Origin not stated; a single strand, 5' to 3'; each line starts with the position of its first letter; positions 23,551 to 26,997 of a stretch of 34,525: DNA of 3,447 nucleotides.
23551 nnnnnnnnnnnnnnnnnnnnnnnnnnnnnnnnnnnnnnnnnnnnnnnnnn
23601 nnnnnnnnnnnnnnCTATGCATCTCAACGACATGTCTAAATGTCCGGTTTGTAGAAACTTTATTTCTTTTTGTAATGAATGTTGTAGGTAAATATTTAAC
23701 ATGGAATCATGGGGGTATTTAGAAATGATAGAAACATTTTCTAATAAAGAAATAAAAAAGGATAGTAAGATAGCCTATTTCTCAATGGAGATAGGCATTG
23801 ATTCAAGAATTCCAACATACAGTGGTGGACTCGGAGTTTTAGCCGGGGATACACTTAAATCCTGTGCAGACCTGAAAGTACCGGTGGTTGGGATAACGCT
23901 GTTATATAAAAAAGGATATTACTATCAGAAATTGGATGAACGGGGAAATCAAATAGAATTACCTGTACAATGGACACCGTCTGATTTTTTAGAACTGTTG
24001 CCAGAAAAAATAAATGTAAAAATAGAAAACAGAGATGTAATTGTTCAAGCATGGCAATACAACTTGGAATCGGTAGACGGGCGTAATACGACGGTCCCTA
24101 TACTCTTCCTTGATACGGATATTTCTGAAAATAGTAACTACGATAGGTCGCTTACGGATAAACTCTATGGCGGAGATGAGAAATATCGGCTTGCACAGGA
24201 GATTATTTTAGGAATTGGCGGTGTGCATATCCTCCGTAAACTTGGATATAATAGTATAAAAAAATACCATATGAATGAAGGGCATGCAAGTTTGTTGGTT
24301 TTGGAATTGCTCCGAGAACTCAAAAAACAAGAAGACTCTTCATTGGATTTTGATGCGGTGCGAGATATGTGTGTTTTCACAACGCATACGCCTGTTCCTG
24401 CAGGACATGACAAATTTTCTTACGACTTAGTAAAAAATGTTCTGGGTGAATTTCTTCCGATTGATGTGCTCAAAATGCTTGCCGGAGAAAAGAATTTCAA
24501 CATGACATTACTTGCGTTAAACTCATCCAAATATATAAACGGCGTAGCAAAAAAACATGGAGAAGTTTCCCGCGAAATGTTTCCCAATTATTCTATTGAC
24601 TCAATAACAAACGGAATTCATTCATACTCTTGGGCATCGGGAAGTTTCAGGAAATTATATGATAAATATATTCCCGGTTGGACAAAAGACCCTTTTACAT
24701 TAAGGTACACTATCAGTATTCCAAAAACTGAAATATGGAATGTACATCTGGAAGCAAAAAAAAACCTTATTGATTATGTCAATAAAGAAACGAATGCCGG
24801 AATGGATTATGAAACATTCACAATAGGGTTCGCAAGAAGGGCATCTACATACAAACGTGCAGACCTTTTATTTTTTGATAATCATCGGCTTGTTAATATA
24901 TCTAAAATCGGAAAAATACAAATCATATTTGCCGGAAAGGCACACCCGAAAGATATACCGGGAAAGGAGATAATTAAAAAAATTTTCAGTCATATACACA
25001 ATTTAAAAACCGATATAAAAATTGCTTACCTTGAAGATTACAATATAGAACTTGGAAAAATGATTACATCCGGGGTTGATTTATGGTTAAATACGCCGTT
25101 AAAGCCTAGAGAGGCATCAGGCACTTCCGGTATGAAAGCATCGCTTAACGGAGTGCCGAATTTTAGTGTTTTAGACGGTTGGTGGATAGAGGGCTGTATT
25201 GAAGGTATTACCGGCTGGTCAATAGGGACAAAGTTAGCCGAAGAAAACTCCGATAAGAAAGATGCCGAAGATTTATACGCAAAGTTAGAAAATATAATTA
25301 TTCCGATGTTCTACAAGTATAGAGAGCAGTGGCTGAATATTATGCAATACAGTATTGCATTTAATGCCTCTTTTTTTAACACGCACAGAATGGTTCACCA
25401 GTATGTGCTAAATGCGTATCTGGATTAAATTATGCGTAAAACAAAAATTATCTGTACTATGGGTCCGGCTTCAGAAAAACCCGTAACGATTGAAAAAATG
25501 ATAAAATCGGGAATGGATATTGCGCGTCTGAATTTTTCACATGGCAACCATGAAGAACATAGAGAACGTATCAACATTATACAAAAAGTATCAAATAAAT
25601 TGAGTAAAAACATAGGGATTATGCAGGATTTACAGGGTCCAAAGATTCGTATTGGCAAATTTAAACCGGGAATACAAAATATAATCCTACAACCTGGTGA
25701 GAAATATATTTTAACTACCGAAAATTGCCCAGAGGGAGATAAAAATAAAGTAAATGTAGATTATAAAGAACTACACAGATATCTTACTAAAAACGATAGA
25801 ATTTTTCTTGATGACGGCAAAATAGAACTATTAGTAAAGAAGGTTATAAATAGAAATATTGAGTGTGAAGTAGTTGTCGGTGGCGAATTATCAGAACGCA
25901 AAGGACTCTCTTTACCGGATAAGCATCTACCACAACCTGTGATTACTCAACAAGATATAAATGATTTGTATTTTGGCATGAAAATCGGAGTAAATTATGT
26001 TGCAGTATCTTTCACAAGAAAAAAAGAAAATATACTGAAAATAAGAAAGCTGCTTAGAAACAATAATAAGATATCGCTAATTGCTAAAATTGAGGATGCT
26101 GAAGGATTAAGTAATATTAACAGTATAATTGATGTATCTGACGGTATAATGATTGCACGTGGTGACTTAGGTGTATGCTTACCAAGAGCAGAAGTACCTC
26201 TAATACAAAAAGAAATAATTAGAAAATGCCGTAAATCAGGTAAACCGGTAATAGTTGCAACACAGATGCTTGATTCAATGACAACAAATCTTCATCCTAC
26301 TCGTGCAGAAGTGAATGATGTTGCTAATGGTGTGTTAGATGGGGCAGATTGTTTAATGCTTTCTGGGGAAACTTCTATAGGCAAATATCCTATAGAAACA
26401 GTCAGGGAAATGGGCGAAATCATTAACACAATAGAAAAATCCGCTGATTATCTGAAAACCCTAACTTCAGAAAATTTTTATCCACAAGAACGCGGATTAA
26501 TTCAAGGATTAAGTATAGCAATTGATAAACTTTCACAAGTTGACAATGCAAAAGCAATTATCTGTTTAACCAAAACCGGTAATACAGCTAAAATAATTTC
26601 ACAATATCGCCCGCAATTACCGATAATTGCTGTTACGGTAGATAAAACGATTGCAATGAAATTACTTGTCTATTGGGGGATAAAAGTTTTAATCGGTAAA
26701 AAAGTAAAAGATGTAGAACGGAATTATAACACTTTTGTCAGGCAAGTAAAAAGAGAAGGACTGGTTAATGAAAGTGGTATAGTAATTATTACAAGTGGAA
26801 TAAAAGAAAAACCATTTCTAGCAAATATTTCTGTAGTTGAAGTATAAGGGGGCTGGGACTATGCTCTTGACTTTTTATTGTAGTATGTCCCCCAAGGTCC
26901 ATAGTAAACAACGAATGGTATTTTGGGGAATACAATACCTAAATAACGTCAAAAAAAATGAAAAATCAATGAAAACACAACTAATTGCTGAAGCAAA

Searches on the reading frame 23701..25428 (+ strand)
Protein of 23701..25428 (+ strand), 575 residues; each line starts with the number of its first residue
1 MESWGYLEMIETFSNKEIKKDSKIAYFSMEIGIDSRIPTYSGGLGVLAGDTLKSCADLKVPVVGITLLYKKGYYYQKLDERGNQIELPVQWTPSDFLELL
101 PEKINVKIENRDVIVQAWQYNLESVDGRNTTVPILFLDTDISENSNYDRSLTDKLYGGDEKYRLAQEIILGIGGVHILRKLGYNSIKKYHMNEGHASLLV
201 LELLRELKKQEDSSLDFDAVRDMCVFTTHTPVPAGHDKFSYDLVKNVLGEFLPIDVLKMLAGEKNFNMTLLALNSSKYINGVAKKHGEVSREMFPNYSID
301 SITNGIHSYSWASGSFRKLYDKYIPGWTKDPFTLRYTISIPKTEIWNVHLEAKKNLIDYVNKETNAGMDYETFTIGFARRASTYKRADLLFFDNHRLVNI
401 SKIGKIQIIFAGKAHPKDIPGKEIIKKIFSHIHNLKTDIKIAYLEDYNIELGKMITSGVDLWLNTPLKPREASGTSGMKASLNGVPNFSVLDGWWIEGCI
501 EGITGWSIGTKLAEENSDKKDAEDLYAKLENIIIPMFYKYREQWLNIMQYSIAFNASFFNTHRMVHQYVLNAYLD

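Call 75: search_protein_families(library=ncbifam, proteins=[window:23701-25428:+], max_evalue=0.00001)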
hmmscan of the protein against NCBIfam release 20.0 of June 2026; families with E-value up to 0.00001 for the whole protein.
window:23701-25428:+ (575 aa): 5 families
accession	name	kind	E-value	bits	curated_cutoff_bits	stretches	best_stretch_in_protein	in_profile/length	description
TIGR02094.1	more_P_ylases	subfamily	7.3e-173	576.5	191.7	1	24-574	1-599/600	alpha-glucan family phosphorylase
NF041129.1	maldex_phorlase_Thcocales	equivalog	9e-143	477.2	1500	1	11-573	85-684/816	maltodextrin phosphorylase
TIGR02093.1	P_ylase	subfamily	6.8e-31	107.2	552.9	2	263-497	412-674/804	glycogen/starch/alpha-glucan family phosphorylase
NF011561.0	PRK14985.1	equivalog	3e-16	58.8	1273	1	263-497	405-667/800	maltodextrin phosphorylase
NF011562.0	PRK14986.1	equivalog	2.6e-15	55.6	1546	1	265-497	420-680/815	glycogen phosphorylase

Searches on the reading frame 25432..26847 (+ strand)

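Call 75: search_protein_families(library=ncbifam, proteins=[window:25432-26847:+], max_evalue=0.00001)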
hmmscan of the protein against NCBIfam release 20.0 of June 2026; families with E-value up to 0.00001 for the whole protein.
window:25432-26847:+ (471 aa): 7 families
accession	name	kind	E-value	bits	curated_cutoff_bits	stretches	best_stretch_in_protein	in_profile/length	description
TIGR01064.1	pyruv_kin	equivalog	4.5e-160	533.3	306.4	1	2-459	1-461/476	pyruvate kinase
NF004491.0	PRK05826.1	subfamily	5.4e-160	533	432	1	1-458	4-460/477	pyruvate kinase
NF004978.0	PRK06354.1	subfamily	1.1e-159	532.7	462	1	1-458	7-463/590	pyruvate kinase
NF004886.0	PRK06247.1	subfamily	4.1e-152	507.2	623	1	2-457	5-454/476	pyruvate kinase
NF006664.0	PRK09206.1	equivalog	5.9e-125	417.5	686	1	1-457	1-455/470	pyruvate kinase PykF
NF005234.0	PRK06739.1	equivalog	1.9e-90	303.4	564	1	7-331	6-325/352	pyruvate kinase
NF011314.0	PRK14725.1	equivalog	1.5e-56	191.9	642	2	82-338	331-597/614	pyruvate kinase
